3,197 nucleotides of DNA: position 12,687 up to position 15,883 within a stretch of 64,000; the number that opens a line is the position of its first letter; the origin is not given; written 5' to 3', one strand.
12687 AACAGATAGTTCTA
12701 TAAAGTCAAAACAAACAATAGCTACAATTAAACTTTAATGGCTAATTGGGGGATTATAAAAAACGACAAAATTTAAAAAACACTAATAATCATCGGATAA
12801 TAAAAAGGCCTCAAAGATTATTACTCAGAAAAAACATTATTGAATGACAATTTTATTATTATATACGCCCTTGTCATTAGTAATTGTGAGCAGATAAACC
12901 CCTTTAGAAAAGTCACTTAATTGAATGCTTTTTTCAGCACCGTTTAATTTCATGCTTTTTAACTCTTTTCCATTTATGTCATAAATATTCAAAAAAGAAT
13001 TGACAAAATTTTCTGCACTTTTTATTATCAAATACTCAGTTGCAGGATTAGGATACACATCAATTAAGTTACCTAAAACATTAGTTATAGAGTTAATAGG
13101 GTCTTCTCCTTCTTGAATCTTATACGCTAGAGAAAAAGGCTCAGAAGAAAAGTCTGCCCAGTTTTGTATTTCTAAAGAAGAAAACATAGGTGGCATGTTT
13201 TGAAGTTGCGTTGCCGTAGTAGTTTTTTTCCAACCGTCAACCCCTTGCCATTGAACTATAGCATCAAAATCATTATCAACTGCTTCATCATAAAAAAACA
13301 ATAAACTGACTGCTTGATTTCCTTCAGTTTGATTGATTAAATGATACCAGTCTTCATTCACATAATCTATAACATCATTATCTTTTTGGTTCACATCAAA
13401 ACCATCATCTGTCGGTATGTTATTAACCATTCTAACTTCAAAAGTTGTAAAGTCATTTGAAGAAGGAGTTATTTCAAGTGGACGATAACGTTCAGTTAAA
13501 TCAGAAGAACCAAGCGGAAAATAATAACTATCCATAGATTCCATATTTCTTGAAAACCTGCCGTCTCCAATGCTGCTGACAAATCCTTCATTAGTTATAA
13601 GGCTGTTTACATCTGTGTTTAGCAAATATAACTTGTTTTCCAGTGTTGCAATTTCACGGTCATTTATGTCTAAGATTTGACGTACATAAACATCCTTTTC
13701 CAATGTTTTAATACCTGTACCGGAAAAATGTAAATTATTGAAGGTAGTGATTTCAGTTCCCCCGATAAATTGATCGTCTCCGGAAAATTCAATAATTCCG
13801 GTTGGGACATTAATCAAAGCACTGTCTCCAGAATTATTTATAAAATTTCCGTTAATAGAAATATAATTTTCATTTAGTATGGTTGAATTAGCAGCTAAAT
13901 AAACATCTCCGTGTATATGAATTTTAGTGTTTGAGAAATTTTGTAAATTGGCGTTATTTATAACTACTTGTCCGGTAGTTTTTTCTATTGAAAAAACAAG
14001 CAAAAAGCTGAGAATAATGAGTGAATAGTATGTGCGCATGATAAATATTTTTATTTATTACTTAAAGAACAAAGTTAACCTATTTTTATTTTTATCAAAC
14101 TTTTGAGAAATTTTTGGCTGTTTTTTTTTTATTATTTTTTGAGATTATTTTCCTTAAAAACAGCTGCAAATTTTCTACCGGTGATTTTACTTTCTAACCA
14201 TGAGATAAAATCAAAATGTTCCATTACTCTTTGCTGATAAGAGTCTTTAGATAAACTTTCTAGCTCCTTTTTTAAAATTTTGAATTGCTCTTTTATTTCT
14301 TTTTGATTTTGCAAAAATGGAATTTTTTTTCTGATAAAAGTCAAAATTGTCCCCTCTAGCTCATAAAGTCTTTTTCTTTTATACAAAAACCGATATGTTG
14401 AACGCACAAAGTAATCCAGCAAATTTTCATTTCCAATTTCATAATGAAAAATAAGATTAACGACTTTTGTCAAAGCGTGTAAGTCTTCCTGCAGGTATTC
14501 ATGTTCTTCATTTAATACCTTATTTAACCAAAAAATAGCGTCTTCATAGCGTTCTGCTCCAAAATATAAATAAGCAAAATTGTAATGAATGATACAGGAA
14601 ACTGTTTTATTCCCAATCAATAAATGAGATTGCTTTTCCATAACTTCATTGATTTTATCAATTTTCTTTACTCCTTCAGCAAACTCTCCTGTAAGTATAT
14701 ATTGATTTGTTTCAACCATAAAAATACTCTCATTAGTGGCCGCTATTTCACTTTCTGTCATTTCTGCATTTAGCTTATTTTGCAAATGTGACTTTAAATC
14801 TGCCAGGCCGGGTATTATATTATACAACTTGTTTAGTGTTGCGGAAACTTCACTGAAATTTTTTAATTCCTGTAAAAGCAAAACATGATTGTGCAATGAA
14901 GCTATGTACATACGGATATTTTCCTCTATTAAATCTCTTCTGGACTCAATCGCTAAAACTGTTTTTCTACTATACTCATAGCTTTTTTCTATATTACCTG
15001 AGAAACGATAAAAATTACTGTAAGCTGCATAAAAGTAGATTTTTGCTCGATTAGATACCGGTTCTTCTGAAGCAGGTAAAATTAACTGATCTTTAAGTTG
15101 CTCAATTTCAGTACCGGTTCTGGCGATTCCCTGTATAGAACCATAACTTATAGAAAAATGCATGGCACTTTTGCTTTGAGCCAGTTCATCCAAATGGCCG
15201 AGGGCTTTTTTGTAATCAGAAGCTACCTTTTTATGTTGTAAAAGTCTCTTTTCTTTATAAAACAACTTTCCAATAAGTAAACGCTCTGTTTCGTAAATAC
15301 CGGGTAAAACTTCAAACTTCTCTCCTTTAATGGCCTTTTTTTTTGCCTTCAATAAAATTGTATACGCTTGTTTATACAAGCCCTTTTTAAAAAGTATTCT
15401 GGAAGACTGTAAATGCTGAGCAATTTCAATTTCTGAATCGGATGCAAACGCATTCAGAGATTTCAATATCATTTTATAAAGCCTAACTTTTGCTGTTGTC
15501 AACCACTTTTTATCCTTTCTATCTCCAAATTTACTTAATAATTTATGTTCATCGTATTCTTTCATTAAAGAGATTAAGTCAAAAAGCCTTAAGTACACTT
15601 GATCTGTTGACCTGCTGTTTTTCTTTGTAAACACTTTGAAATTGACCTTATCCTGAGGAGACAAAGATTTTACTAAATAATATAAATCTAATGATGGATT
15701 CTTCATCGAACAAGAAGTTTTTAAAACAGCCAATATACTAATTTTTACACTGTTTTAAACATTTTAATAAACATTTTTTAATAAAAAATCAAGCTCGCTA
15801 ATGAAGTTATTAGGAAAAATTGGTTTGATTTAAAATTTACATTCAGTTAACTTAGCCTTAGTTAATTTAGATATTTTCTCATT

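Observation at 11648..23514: Array of lectin-fold (FISUMP) paralogs sharing an unassigned ~70-aa N-terminal module, embedded in a T9SS adhesin locus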

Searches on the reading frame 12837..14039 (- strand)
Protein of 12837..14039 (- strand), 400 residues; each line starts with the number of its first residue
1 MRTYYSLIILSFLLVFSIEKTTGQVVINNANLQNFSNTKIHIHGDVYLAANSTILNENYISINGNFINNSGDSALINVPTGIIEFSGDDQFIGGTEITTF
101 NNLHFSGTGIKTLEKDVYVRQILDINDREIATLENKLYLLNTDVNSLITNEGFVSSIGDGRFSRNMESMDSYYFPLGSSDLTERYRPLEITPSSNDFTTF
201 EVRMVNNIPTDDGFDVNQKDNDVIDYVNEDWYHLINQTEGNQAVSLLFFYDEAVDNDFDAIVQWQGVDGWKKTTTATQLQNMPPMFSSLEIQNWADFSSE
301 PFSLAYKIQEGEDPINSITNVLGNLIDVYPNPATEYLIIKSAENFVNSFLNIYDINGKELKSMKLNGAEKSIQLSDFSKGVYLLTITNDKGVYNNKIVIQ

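Call 3: search_protein_families(library=pfam, proteins=[window:12837-14039:-], max_evalue=0.1)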
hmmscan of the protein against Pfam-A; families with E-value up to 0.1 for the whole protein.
window:12837-14039:- (400 aa): 2 families
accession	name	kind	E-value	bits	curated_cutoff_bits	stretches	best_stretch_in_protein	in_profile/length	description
PF18962.6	Por_Secre_tail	-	2.4e-14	53.8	27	1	328-399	1-75/75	Secretion system C-terminal sorting domain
PF20426.4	NBCH_WD40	-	0.066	12.5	50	0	350-378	256-284/350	Neurobeachin beta propeller domain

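Call 4: search_protein_families(library=ncbifam, proteins=[window:12837-14039:-], max_evalue=0.1)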
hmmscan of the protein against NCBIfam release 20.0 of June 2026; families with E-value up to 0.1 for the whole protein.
window:12837-14039:- (400 aa): 4 families
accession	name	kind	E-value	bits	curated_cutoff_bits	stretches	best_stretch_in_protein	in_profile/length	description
TIGR04183.1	Por_Secre_tail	domain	1.3e-14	53.9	23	1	328-400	1-72/72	T9SS type A sorting domain-containing protein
NF038113.1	T9SSA_dep_M36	equivalog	1.9e-12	46.2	885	1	323-400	790-869/869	T9SS-dependent M36 family metallopeptidase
NF050177.1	TapA_OM_Porphy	equivalog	3.6e-09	35.9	500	1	324-399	469-543/544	TapA/TapC family T9SS-dependent outer membrane protein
NF007505.1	PRK10100.1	equivalog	0.077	12.7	250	0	244-343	41-134/204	biofilm master transcriptional regulator CsgD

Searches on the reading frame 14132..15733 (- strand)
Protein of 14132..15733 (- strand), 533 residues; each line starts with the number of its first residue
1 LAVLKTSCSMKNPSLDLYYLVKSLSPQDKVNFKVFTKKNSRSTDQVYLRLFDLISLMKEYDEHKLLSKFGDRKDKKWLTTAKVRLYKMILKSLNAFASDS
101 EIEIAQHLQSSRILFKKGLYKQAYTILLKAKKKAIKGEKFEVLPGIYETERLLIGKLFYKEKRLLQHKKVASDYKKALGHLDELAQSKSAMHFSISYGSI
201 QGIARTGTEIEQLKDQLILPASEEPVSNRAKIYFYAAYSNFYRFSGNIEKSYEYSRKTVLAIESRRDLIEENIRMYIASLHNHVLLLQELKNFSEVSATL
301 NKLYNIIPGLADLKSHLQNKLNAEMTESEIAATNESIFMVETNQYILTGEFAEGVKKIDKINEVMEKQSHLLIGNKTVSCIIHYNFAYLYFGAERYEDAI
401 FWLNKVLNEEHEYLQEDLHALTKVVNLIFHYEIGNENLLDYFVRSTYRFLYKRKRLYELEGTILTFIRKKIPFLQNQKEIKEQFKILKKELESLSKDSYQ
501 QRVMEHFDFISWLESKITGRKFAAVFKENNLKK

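Call 3: search_protein_families(library=pfam, proteins=[window:14132-15733:-], max_evalue=0.1)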
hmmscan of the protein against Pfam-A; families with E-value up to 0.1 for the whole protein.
window:14132-15733:- (533 aa): 4 families
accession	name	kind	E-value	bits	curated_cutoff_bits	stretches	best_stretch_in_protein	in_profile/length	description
PF12895.13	ANAPC3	-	0.0089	16.7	27.2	0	386-411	29-55/82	Anaphase-promoting complex, cyclosome, subunit 3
PF13181.12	TPR_8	-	0.0089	16.6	25.7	0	383-407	4-28/34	Tetratricopeptide repeat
PF13424.12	TPR_12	-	0.018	15.6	30.1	0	377-407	42-72/77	Tetratricopeptide repeat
PF13429.12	TPR_15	-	0.026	14.4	26.2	0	213-300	129-216/280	Tetratricopeptide repeat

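Call 4: search_protein_families(library=ncbifam, proteins=[window:14132-15733:-], max_evalue=0.1)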
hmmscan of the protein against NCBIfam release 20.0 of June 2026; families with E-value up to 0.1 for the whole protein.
window:14132-15733:- (533 aa): 2 families
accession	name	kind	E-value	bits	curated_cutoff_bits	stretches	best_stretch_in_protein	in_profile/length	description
NF058569.1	BT_2802_fam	domain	2.8e-43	148.6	550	1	16-525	6-501/502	BT2802 family ribose utilization protein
NF047558.1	TPR_END_plus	domain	0.083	12.9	32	0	383-415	2-34/56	TPR end-of-group domain-containing protein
